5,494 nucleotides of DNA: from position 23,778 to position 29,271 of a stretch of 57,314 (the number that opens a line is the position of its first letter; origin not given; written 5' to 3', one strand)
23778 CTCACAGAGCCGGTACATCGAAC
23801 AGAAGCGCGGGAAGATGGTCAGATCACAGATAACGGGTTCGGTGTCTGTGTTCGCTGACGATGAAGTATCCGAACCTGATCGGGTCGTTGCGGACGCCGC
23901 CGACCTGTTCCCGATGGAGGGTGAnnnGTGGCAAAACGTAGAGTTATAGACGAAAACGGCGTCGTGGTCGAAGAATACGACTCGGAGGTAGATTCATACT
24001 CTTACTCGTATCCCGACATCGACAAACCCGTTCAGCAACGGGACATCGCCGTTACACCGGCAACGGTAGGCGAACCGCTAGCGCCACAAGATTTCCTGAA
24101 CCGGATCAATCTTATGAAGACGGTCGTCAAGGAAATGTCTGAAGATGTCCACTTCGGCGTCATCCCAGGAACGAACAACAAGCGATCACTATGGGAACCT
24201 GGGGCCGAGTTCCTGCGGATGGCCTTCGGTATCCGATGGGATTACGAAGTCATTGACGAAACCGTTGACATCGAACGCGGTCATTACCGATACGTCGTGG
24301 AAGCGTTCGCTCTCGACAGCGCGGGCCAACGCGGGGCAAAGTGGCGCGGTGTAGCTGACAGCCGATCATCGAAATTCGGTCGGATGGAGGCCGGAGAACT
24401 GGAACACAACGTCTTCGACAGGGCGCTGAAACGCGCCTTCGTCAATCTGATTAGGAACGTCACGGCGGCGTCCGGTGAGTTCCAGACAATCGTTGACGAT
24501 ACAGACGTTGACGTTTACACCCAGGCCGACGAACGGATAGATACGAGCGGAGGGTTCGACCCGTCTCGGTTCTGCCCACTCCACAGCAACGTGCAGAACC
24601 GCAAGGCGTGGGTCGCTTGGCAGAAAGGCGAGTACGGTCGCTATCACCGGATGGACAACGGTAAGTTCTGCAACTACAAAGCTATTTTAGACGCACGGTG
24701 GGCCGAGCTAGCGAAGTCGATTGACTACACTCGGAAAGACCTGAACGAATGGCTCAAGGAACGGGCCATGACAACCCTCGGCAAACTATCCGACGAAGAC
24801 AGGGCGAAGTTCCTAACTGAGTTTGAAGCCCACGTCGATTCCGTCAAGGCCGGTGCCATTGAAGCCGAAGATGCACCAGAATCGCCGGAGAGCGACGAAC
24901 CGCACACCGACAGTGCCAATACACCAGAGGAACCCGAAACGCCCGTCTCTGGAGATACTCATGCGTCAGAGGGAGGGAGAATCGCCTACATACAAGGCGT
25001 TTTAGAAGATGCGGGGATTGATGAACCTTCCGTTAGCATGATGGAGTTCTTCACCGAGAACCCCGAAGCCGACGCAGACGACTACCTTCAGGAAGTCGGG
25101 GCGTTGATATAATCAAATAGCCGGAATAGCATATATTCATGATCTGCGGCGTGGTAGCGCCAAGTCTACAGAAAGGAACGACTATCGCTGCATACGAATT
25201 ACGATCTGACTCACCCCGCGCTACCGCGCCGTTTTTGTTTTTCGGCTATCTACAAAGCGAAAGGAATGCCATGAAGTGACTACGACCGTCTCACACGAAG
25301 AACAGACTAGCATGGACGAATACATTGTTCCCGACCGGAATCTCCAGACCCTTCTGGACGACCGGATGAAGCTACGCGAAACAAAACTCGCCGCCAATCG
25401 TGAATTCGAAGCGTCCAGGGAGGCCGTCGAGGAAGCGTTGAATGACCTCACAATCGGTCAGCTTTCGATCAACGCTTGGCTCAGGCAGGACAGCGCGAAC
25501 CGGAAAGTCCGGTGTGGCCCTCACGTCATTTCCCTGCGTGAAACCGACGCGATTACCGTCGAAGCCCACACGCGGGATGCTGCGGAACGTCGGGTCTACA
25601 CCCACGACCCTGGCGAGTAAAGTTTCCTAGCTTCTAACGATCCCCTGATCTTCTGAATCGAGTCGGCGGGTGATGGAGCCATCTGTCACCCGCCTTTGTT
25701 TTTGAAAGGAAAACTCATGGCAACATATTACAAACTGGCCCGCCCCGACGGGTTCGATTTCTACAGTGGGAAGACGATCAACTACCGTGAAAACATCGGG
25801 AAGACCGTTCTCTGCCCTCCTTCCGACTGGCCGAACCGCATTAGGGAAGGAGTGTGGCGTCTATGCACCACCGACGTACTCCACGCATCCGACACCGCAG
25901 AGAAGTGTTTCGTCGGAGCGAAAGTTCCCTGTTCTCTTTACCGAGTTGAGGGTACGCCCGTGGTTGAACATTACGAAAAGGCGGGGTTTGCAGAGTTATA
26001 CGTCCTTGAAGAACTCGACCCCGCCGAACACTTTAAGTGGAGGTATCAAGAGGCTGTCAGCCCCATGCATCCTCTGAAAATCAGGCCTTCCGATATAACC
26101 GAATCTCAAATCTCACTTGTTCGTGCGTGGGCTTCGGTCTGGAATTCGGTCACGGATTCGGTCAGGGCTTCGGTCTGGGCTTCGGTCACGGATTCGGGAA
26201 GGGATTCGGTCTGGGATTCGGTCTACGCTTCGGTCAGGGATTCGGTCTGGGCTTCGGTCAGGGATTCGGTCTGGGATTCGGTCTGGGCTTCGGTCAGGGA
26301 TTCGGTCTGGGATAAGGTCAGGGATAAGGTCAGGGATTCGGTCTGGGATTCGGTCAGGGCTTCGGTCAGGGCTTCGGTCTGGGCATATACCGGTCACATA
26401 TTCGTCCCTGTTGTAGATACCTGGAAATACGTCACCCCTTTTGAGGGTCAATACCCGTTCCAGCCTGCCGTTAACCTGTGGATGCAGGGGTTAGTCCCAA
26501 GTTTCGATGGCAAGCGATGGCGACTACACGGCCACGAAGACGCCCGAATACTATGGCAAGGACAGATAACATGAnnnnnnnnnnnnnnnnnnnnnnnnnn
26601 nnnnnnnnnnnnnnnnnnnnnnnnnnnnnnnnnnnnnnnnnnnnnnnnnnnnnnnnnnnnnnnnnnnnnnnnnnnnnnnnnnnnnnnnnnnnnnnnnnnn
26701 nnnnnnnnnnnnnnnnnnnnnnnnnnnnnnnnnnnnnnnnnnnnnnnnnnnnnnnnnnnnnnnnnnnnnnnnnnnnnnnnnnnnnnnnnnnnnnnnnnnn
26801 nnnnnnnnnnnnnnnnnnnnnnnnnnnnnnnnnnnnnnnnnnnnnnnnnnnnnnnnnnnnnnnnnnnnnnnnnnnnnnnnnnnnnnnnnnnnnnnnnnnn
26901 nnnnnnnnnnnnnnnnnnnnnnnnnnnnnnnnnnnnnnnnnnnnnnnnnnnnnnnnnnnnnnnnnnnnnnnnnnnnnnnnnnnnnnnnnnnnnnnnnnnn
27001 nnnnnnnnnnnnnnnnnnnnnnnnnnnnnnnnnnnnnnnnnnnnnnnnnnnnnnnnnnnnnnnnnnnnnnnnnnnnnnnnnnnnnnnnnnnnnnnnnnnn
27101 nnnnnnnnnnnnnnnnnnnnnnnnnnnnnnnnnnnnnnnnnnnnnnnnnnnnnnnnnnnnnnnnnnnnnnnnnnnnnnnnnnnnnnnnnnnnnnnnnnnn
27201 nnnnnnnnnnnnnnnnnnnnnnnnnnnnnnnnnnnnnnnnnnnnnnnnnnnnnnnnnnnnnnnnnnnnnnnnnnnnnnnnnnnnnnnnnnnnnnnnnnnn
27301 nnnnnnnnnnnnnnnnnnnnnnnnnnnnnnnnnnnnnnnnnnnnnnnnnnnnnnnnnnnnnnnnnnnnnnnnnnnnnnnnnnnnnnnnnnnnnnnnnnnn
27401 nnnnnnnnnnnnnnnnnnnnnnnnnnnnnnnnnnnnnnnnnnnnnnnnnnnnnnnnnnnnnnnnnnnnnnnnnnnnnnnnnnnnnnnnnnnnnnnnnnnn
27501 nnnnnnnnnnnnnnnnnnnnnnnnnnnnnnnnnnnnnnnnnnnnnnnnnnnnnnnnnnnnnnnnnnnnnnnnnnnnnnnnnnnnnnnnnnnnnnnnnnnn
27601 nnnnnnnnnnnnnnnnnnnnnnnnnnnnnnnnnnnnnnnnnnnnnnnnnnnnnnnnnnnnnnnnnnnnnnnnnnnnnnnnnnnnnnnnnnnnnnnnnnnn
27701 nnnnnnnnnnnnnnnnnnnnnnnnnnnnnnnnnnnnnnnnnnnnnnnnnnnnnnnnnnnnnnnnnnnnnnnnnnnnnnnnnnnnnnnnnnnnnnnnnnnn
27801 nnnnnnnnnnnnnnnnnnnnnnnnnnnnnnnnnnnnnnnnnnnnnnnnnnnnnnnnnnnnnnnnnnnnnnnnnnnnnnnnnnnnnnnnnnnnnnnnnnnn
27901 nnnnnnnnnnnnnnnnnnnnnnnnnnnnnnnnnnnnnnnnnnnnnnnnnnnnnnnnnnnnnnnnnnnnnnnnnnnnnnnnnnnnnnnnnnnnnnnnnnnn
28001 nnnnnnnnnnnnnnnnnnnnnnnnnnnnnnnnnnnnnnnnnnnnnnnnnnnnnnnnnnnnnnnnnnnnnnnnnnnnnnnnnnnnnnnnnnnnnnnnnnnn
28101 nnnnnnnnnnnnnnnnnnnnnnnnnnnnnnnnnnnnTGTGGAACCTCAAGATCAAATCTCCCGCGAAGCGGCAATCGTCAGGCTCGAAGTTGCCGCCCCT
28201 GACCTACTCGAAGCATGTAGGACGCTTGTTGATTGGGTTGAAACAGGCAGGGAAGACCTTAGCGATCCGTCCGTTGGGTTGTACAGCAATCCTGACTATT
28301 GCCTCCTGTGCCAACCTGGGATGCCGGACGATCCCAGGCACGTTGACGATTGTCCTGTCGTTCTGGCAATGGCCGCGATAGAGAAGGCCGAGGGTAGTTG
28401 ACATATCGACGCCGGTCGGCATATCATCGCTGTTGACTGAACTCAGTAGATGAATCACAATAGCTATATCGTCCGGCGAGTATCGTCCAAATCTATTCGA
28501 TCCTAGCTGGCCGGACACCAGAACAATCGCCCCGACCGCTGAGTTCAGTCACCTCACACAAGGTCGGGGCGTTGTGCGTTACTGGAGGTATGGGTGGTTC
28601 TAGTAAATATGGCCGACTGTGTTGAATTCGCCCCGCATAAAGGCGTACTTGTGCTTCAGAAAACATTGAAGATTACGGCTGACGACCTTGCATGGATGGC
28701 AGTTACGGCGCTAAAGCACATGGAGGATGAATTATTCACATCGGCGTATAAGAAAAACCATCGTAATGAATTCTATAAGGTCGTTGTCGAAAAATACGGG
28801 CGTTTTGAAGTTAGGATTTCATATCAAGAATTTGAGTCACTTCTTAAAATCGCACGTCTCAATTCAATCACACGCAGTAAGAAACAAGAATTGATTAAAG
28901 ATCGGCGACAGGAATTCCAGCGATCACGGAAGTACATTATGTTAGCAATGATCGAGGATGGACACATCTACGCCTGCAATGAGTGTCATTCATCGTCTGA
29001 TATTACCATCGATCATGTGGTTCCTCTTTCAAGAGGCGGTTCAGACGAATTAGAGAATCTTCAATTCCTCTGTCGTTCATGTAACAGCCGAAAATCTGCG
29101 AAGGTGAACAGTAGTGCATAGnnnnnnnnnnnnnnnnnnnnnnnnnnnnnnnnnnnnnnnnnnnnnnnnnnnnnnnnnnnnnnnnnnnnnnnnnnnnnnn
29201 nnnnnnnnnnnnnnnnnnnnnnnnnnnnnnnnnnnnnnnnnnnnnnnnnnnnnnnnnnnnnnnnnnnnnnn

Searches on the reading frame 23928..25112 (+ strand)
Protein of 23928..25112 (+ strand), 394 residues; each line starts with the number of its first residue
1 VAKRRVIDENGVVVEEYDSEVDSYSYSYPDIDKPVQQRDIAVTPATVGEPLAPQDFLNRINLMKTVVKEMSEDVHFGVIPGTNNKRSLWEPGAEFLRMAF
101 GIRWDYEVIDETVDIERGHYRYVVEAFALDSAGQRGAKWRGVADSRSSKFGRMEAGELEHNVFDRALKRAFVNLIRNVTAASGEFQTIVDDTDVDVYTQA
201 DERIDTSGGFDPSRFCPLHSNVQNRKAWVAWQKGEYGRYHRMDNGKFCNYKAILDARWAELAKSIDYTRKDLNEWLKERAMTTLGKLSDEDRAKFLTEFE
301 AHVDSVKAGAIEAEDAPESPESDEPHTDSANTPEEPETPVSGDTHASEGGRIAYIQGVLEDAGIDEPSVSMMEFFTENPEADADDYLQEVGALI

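Call 19: search_protein_families(library=pfam, proteins=[window:23928-25112:+], max_evalue=0.01)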
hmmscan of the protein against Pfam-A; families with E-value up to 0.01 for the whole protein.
window:23928-25112:+ (394 aa): 1 family
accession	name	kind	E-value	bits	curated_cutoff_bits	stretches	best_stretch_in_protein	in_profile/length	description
PF17944.6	Arg_decarbox_C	-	0.0011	19.9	23.3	0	265-302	8-44/51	Arginine decarboxylase C-terminal helical extension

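Call 56: search_protein_families(library=phrogs, proteins=[window:23928-25112:+], max_evalue=0.001)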
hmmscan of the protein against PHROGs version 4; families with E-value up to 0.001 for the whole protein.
window:23928-25112:+ (394 aa): 1 family
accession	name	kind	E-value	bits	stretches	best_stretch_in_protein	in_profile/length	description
phrog_10048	-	unknown function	8.6e-19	68.8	1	56-205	28-182/273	-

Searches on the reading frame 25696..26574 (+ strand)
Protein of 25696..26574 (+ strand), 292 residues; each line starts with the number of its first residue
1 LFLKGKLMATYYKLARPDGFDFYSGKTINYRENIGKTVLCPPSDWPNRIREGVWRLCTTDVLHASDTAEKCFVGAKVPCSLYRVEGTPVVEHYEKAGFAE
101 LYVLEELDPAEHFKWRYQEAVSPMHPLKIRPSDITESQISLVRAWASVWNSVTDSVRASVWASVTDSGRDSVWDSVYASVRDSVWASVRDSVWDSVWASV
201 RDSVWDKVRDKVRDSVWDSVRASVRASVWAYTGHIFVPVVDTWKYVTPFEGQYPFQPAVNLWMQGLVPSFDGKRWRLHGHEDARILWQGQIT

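Call 19: search_protein_families(library=pfam, proteins=[window:25696-26574:+], max_evalue=0.01)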
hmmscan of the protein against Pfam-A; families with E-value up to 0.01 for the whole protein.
window:25696-26574:+ (292 aa): 0 families

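Call 56: search_protein_families(library=phrogs, proteins=[window:25696-26574:+], max_evalue=0.001)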
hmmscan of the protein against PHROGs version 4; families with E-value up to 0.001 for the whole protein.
window:25696-26574:+ (292 aa): 1 family
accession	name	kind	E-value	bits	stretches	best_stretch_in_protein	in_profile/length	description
phrog_8332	-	unknown function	2.8e-08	34.6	1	8-208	19-220/248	-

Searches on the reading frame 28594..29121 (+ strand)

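Call 19: search_protein_families(library=pfam, proteins=[window:28594-29121:+], max_evalue=0.01)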
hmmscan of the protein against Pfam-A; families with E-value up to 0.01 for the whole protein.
window:28594-29121:+ (175 aa): 3 families
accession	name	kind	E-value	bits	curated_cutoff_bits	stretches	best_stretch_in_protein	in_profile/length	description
PF01844.29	HNH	-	5.4e-14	52.5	21.4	1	128-169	1-46/47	HNH endonuclease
PF14279.12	HNH_5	-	1.5e-12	47.7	27.5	1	127-173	3-49/56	HNH endonuclease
PF13395.12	HNH_4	-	2.7e-05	24.5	22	1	132-170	14-51/54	HNH endonuclease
